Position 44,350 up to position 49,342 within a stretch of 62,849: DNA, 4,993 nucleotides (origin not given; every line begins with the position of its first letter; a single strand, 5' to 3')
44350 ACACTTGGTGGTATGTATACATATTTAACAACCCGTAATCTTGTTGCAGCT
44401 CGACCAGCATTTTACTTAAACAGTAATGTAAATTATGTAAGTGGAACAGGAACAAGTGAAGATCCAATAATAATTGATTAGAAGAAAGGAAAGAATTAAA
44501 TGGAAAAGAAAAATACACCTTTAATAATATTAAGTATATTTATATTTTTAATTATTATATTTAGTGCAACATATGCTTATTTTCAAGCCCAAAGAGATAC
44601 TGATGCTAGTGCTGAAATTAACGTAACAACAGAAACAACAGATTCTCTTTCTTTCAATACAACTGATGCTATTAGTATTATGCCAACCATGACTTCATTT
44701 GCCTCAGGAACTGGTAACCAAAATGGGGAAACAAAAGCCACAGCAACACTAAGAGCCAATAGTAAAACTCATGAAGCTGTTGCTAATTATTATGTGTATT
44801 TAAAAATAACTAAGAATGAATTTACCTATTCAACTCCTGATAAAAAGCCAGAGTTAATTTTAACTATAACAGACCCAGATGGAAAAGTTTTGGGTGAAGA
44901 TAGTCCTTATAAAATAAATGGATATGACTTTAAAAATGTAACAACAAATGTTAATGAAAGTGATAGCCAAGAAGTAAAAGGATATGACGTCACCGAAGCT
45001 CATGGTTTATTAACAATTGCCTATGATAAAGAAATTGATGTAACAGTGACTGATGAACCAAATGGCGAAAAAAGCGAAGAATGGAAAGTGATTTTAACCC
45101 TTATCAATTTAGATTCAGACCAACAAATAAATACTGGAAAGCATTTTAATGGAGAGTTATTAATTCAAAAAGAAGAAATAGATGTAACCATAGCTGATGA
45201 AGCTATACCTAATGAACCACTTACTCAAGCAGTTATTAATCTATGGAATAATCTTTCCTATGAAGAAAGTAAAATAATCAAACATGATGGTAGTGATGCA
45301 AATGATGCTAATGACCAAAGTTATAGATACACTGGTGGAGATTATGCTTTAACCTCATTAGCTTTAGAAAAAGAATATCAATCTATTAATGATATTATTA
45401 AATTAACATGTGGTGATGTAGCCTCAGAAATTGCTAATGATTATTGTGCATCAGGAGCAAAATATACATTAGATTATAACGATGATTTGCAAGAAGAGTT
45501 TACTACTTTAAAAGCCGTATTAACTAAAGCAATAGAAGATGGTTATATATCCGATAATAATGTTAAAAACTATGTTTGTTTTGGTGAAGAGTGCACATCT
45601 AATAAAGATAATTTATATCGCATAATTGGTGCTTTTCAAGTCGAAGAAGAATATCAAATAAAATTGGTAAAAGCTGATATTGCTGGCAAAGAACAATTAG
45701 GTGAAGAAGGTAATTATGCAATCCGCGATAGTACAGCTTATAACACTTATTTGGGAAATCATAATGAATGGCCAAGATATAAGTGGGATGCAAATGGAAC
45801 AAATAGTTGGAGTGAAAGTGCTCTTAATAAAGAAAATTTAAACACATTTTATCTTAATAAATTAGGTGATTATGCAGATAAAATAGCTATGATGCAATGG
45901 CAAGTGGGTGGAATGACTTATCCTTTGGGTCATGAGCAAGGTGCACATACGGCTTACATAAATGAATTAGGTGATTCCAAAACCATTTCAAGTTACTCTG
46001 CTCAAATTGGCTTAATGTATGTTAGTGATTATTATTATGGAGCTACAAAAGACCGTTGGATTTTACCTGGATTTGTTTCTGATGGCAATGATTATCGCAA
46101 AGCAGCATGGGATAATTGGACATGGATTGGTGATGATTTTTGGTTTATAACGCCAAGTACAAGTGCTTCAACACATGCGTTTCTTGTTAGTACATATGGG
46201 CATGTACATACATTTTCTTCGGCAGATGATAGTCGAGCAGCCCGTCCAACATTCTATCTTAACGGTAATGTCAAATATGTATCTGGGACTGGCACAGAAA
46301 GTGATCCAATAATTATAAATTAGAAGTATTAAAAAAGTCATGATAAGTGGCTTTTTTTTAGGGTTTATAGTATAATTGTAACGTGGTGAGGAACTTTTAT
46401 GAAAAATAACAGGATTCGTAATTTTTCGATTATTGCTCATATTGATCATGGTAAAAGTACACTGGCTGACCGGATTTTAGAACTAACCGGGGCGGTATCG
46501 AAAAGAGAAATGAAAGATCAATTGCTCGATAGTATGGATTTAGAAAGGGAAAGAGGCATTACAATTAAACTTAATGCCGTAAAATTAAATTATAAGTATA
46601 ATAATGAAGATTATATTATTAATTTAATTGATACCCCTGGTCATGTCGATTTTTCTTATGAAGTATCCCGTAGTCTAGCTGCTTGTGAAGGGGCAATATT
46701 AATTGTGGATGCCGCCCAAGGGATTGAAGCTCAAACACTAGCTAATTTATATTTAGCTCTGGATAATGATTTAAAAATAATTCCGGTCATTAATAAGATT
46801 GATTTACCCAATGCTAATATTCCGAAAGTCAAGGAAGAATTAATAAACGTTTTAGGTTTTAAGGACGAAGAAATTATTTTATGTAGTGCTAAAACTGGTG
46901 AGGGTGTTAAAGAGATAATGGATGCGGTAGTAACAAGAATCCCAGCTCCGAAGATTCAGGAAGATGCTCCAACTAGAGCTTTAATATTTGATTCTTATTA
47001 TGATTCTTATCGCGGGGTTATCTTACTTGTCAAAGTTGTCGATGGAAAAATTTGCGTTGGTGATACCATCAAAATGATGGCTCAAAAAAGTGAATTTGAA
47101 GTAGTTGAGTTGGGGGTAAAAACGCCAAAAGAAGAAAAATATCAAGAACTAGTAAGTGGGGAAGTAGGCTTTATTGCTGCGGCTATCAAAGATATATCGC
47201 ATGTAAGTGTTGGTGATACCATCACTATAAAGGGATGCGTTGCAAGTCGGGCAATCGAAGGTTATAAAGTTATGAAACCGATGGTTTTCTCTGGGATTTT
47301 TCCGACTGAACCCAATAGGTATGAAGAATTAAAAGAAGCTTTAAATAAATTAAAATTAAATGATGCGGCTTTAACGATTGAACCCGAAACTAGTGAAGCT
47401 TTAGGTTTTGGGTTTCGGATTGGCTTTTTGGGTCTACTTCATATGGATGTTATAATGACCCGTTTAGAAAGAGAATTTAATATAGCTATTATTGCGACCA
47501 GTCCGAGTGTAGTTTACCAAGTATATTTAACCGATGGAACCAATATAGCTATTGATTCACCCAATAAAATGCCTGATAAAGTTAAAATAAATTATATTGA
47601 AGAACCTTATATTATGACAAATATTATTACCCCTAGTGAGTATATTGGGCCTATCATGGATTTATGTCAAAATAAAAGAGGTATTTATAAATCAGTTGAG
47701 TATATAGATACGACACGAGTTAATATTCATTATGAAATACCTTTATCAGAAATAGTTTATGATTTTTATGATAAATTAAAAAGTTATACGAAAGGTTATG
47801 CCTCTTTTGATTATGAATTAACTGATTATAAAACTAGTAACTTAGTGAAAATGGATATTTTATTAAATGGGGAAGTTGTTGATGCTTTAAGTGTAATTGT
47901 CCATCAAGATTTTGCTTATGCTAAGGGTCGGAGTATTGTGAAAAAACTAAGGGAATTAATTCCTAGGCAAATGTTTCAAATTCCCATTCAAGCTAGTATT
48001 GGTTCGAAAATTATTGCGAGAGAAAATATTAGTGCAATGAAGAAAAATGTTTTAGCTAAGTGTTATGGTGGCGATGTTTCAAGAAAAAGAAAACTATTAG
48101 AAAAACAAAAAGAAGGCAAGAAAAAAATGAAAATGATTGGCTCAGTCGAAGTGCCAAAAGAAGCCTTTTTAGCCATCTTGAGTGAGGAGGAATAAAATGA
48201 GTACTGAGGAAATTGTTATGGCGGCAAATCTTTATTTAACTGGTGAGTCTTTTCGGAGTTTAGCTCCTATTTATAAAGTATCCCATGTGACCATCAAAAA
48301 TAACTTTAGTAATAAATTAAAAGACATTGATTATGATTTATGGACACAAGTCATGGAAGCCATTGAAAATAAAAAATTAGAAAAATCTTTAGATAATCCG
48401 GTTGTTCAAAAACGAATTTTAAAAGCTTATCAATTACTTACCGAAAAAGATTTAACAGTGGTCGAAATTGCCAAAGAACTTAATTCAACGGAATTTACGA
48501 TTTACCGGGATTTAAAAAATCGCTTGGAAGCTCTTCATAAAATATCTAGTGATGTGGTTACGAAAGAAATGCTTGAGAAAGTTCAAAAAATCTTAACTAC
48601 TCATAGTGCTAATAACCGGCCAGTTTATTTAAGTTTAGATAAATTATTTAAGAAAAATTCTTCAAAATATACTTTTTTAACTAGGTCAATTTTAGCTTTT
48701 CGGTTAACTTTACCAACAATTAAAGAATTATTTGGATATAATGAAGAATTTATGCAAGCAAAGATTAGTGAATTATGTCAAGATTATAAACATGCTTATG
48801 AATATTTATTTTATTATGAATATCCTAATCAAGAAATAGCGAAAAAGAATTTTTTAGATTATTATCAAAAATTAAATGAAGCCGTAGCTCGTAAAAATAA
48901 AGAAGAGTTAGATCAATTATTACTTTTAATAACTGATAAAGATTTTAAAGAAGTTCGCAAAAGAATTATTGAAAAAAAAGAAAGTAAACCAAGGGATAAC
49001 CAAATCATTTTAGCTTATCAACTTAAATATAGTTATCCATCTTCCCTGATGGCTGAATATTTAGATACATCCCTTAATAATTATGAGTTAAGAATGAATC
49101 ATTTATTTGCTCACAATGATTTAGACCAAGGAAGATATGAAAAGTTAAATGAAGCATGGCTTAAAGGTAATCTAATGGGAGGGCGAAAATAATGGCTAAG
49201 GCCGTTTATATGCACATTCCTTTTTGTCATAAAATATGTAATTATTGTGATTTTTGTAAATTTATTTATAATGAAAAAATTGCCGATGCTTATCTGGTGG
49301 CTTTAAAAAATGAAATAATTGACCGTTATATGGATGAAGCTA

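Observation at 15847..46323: Fifteen-member family sharing a SipW-type signal peptide and a TasA-like N-module fills over half the window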

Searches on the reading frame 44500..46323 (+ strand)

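Call 4: search_protein_families(library=ncbifam, proteins=[window:44500-46323:+], max_evalue=1)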
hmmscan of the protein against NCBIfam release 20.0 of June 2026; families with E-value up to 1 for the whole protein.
window:44500-46323:+ (607 aa): 2 families
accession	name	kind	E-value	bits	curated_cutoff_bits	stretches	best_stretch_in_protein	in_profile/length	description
NF053819.1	EF0750_LPXTG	subfamily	0.027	15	47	1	1-51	1-49/105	EF2685/EF0750 family sortase-dependent surface protein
NF040904.1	PhrA_Strep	subfamily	0.16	12.2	40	1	1-45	1-44/56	PhrA family quorum-sensing system peptide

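Call 5: search_protein_families(library=pfam, proteins=[window:44500-46323:+], max_evalue=1)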
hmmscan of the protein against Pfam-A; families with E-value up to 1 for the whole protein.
window:44500-46323:+ (607 aa): 2 families
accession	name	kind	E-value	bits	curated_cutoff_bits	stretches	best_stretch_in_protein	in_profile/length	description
PF17044.10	BPTA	-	0.069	13.4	27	1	266-385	23-140/196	Borrelial persistence in ticks protein A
PF13102.12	Phage_int_SAM_5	-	0.078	13.8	22.3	1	333-357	71-95/98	Phage integrase SAM-like domain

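Call 75: search_protein_families(library=phrogs, proteins=[window:44500-46323:+], max_evalue=0.01)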
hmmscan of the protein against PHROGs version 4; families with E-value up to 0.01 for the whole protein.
window:44500-46323:+ (607 aa): 0 families

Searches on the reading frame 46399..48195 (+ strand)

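Call 7: search_protein_families(library=pfam, proteins=[window:46399-48195:+], max_evalue=0.001)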
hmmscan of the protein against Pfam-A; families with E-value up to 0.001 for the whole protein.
window:46399-48195:+ (598 aa): 8 families
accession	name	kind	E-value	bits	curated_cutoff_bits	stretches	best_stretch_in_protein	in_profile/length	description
PF00009.33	GTP_EFTU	-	3e-59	200.2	26.5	1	5-182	2-187/188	Elongation factor Tu GTP binding domain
PF06421.17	LepA_C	-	2.1e-50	169.8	29.7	1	489-594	1-106/107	GTP-binding protein LepA C-terminus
PF00679.30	EFG_C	-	2.3e-23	82.4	27.9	1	400-486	2-87/89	Elongation factor G C-terminus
PF03144.31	GTP_EFTU_D2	-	1.3e-10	41.9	30.3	1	206-276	1-73/73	Elongation factor Tu domain 2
PF14492.12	EFG_III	-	2.4e-05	24.7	27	1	293-365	3-72/75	Elongation Factor G, domain III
PF00071.28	Ras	-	0.00014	21.9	21.6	1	51-181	27-160/162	Ras family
PF16658.11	RF3_C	-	0.00025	21.3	40.1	1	293-373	8-85/132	Class II release factor RF3, C-terminal domain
PF01926.29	MMR_HSR1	-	0.00037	21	21.9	0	17-133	10-113/113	50S ribosome-binding GTPase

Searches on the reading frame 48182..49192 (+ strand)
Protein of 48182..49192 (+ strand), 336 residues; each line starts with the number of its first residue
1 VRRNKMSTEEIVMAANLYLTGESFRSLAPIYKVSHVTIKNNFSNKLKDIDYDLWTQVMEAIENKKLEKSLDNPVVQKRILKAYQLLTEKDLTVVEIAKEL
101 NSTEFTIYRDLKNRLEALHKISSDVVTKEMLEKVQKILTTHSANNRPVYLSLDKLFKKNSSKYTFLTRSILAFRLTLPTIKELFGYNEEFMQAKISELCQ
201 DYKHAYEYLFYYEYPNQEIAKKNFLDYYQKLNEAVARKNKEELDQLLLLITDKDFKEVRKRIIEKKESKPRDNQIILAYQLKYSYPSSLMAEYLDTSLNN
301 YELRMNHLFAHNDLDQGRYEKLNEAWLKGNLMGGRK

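Call 7: search_protein_families(library=pfam, proteins=[window:48182-49192:+], max_evalue=0.001)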
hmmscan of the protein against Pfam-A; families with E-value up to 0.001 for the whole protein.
window:48182-49192:+ (336 aa): 4 families
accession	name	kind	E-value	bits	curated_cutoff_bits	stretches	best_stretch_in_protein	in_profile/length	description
PF12116.14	SpoIIID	-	6.6e-08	33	27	0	14-68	12-66/82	Stage III sporulation protein D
PF13936.12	HTH_38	-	0.00018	21.6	27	0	3-39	2-38/44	Helix-turn-helix domain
PF14493.12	HTH_40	-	0.00087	20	27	1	81-158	4-75/89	Helix-turn-helix domain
PF08279.18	HTH_11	-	0.00088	19.5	25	0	78-113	1-38/55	HTH domain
